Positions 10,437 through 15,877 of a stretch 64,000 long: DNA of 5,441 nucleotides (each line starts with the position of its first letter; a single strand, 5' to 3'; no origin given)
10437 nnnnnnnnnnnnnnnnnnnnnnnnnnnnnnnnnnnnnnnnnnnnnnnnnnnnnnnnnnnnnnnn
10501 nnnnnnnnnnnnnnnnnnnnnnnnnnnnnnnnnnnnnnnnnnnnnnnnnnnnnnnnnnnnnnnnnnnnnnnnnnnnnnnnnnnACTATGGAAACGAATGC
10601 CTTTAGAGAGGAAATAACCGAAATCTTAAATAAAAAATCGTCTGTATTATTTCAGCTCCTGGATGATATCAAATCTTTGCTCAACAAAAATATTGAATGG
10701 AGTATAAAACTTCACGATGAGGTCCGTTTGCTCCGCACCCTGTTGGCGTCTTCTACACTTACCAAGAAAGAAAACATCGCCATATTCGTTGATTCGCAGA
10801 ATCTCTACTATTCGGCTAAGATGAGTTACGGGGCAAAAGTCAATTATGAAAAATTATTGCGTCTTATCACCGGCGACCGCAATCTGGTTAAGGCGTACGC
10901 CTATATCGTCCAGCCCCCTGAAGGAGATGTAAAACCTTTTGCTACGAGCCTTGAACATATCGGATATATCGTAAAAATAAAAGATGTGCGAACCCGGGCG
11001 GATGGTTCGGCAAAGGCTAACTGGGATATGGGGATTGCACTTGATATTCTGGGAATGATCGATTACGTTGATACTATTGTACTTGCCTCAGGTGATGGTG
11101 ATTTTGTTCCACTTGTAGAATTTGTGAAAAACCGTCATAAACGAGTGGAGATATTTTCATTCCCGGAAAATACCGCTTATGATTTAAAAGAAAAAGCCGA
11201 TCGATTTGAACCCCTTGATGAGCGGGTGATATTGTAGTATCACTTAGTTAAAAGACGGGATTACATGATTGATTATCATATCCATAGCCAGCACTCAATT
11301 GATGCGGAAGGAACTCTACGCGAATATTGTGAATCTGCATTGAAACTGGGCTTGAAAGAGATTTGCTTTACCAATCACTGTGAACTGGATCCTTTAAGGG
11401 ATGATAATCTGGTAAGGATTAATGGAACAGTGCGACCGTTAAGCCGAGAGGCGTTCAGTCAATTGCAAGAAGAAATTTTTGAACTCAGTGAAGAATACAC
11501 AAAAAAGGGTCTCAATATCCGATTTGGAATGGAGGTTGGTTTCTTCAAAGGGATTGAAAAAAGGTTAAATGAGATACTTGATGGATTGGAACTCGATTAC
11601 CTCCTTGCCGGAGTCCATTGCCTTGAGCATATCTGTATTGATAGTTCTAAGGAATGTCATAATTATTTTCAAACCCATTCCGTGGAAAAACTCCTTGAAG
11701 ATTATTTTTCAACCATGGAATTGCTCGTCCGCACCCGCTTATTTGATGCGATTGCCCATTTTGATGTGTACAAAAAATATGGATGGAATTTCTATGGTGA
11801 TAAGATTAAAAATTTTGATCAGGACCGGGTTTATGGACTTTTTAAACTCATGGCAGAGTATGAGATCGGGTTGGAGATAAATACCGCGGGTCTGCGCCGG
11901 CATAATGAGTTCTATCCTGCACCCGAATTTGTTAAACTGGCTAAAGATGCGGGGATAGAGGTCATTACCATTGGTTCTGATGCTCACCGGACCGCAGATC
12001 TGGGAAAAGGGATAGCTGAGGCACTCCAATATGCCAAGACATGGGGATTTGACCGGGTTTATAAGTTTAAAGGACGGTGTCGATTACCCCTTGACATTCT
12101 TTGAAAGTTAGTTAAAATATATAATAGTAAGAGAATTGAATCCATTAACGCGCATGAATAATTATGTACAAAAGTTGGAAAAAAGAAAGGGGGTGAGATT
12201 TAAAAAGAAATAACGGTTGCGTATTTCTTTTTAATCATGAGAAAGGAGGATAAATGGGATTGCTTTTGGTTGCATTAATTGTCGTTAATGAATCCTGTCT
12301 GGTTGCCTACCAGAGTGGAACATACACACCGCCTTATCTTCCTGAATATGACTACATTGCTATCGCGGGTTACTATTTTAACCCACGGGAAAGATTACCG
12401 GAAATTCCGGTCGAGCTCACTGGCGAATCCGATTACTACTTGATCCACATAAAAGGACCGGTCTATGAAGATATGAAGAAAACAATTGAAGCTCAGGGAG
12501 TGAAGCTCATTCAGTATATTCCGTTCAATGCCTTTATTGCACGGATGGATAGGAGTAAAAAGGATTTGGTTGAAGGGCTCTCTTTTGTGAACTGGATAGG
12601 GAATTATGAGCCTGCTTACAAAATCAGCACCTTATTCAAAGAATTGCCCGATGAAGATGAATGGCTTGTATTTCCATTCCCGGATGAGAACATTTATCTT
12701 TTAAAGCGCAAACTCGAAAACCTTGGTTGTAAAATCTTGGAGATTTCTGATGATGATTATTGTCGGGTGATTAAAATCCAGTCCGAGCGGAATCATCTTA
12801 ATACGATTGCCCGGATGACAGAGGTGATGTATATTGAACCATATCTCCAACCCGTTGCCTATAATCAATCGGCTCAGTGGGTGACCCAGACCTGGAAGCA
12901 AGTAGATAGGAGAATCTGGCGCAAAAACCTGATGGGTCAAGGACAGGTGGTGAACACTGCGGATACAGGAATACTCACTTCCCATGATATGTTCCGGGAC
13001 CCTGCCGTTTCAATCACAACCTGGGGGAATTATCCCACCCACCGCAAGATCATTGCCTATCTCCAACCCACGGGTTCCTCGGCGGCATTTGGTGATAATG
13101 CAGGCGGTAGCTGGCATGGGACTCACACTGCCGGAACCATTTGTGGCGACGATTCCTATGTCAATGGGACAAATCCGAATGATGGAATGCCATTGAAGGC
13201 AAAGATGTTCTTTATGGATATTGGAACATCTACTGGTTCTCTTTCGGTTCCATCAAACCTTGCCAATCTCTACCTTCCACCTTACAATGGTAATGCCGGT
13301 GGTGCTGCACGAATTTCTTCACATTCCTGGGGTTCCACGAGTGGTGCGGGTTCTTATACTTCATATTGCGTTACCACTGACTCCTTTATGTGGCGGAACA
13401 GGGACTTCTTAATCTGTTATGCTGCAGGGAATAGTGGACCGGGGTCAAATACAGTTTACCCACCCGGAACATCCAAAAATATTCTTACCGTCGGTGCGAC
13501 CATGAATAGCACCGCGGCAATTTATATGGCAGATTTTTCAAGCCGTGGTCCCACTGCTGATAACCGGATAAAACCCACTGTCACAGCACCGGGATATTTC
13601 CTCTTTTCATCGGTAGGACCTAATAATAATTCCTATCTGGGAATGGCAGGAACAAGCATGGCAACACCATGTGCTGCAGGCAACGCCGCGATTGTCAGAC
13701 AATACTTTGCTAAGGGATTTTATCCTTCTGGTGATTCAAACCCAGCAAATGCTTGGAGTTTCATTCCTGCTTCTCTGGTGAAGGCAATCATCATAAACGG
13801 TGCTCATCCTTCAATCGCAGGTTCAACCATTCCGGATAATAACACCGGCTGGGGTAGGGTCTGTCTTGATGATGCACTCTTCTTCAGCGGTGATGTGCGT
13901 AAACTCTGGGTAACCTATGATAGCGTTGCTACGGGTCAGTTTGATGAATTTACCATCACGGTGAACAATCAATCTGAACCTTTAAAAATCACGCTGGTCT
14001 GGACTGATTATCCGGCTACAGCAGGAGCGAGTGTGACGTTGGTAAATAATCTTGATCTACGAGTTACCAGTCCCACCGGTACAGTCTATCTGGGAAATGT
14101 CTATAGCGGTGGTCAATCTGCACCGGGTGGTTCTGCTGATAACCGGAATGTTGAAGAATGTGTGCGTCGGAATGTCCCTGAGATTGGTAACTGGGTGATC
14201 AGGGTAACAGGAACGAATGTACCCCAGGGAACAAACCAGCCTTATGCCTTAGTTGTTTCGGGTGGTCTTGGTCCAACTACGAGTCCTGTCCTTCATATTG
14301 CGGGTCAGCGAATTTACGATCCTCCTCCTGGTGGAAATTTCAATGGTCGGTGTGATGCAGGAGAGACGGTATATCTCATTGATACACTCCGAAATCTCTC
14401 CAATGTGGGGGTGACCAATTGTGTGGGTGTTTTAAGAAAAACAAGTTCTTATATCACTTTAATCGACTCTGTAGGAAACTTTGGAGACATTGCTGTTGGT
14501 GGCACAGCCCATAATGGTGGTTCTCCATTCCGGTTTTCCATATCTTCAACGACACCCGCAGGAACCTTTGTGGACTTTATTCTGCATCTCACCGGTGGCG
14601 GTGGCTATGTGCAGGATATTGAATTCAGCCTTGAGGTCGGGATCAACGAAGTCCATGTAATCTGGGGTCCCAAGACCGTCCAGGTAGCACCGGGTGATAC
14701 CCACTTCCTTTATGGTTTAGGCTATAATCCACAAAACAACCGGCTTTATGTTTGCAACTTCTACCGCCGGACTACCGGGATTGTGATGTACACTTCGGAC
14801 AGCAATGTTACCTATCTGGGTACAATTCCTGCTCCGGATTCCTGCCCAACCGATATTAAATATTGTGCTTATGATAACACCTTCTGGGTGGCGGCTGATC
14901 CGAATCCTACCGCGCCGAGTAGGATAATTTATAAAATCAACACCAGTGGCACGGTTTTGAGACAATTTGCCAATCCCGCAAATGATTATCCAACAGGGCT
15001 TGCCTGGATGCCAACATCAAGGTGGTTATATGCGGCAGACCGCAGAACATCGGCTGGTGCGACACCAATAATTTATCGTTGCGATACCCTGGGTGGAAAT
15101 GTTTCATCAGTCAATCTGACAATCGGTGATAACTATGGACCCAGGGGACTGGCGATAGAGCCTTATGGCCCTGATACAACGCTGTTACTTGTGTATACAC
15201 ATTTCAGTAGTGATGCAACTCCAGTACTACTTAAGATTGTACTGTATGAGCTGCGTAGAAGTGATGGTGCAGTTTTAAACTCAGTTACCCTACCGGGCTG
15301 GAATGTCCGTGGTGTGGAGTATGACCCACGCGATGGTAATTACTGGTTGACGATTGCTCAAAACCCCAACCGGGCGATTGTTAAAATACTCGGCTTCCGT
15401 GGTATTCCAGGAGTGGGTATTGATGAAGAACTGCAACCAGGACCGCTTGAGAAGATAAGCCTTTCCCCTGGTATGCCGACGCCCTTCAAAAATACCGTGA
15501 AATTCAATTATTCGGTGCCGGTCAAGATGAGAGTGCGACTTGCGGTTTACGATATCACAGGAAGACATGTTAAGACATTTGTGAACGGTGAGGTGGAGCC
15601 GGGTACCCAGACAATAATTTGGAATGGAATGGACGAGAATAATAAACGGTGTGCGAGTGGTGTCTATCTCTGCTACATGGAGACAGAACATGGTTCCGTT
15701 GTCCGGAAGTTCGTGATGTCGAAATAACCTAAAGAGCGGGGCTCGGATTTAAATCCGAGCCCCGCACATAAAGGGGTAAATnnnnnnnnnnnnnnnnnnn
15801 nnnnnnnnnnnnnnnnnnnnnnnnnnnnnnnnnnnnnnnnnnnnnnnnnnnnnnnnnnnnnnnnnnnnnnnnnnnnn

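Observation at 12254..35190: A 23-kb island of eight consecutive T9SS-cargo hydrolases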

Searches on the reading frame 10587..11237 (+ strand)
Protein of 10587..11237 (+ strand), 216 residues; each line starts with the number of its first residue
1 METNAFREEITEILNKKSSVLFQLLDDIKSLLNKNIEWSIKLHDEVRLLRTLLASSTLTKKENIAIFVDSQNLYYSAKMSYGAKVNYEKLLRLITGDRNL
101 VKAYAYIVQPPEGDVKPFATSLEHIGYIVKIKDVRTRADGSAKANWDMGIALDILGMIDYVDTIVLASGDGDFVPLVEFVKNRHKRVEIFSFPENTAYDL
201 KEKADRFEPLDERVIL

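Call 7: search_protein_families(library=pfam, proteins=[window:10587-11237:+], max_evalue=0.001)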
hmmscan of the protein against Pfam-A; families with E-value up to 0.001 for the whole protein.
window:10587-11237:+ (216 aa): 1 family
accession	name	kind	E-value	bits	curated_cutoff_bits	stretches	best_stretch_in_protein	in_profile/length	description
PF01936.24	NYN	-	2.9e-35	122.3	24.2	1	63-210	1-144/145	NYN domain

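Call 32: search_protein_families(library=ncbifam, proteins=[window:10587-11237:+], max_evalue=0.001)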
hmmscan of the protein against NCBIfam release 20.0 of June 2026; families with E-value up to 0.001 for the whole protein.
window:10587-11237:+ (216 aa): 0 families

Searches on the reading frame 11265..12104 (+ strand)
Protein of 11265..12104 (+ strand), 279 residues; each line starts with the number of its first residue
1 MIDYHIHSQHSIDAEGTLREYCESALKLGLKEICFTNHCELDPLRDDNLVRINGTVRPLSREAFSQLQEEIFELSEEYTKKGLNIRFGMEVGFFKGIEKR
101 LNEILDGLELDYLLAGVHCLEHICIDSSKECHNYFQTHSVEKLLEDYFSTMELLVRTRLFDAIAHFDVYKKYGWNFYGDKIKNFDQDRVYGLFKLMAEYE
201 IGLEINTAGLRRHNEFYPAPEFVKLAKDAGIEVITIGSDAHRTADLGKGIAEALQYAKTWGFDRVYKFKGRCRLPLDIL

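Call 7: search_protein_families(library=pfam, proteins=[window:11265-12104:+], max_evalue=0.001)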
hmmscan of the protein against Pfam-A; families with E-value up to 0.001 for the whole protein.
window:11265-12104:+ (279 aa): 1 family
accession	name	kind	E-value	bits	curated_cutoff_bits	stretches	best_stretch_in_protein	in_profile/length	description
PF02811.25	PHP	-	6e-25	88.9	26.4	1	3-208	1-164/164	PHP domain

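Call 36: search_protein_families(library=ncbifam, proteins=[window:11265-12104:+], max_evalue=0.001)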
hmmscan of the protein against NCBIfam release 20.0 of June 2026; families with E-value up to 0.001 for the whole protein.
window:11265-12104:+ (279 aa): 7 families
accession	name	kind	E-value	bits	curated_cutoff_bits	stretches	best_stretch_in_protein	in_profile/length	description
NF005596.0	PRK07328.1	subfamily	1.1e-52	179.1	202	1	1-275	3-265/269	histidinol-phosphatase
TIGR01856.1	hisJ_fam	subfamily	2.4e-46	158.5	90.2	1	2-254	1-251/252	histidinol-phosphatase HisJ family protein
NF005996.1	PRK08123.1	equivalog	6.7e-33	114.1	133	1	3-250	2-258/262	histidinol-phosphatase HisJ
NF005235.0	PRK06740.1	equivalog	1e-29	104.1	442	1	66-274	123-327/335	histidinol phosphate phosphatase domain-containing protein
NF004086.0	PRK05588.1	equivalog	7.6e-22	78.5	321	1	1-271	1-249/255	histidinol phosphate phosphatase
NF005597.0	PRK07329.1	equivalog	2.2e-20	73.3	303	1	1-259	3-239/257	hypothetical protein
NF006702.0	PRK09248.1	domain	1.4e-09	37.8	264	0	193-261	146-214/246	PHP domain-containing protein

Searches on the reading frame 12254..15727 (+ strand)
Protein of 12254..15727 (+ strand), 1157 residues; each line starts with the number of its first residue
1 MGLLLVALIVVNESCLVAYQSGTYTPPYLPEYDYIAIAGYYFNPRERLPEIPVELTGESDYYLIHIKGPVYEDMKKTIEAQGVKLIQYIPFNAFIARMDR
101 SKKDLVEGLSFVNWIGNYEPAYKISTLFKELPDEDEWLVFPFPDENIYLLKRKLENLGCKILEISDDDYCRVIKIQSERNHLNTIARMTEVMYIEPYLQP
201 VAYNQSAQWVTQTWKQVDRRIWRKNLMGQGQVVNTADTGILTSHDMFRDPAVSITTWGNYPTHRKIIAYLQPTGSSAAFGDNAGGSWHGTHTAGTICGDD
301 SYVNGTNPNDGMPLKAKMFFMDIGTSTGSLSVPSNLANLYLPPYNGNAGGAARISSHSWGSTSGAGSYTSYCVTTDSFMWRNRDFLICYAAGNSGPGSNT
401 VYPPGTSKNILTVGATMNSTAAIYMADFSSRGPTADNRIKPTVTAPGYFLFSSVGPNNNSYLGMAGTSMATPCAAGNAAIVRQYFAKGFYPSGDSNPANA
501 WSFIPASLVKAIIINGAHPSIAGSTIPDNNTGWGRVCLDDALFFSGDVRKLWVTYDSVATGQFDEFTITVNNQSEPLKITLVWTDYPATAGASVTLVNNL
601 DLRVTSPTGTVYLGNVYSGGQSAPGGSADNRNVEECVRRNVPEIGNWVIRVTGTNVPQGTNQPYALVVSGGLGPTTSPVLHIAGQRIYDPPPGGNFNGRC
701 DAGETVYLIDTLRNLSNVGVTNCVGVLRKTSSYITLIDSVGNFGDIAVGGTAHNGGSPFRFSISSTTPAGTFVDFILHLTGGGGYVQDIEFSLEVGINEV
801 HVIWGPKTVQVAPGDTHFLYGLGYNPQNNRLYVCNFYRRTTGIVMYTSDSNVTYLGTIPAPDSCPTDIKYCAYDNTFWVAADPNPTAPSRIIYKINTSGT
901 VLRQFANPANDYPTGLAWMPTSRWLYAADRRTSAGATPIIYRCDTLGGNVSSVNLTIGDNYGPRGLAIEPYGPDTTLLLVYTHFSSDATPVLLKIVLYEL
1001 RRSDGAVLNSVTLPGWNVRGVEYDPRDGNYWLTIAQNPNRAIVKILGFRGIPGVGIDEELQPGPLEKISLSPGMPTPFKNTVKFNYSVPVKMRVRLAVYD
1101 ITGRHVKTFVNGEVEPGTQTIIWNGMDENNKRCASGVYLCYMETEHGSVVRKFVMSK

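Call 3: search_protein_families(library=pfam, proteins=[window:12254-15727:+], max_evalue=0.01)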
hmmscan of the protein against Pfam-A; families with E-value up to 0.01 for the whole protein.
window:12254-15727:+ (1157 aa): 4 families
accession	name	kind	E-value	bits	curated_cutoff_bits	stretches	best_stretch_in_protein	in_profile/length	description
PF00082.27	Peptidase_S8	-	6.1e-38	131.2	21.8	1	228-534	1-288/288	Subtilase family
PF13860.13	FlgD_ig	-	7.1e-06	26.4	27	1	1093-1145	24-76/79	FlgD Ig-like domain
PF18962.6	Por_Secre_tail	-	0.0016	19.1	27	1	1075-1154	3-74/75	Secretion system C-terminal sorting domain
PF04151.21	PPC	-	0.0095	17.2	25.9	0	564-653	3-70/70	Bacterial pre-peptidase C-terminal domain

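Call 4: search_protein_families(library=ncbifam, proteins=[window:12254-15727:+], max_evalue=0.01)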
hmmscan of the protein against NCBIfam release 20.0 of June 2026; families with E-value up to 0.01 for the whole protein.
window:12254-15727:+ (1157 aa): 8 families
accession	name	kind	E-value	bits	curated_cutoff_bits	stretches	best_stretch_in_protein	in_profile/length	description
NF040553.1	SGO_0316_fam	subfamily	4.2e-15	54.5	1400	1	421-489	649-715/1486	SGO_0316/SGO_0317 family LPXTG-anchored serine peptidase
NF040809.1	germ_prot_CspBA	exception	5.8e-10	37.5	1250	1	398-486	965-1049/1099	bifunctional germination protease/germinant receptor pseudoprotease CspBA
TIGR03921.1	T7SS_mycosin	equivalog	1.3e-09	37.6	278.75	1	382-487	147-249/353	type VII secretion-associated serine protease mycosin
NF040808.2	CspC_non_triad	exception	1.1e-05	24.1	675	1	400-487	420-503/556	bile acid germinant receptor pseudoprotease CspC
NF033595.1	denti_PrtP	equivalog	2.5e-05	23.1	300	1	388-477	370-452/606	dentilisin complex serine proteinase subunit PrtP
TIGR04183.1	Por_Secre_tail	domain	2.8e-05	24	23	1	1075-1154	3-70/72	T9SS type A sorting domain-containing protein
NF033707.1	T9SS_sortase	equivalog_domain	5.4e-05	21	420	1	1074-1143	1002-1076/1095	type IX secretion system sortase PorU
NF005176.1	PRK06655.1-1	equivalog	0.00014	21.8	230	1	1093-1145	98-150/197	flagellar hook assembly protein FlgD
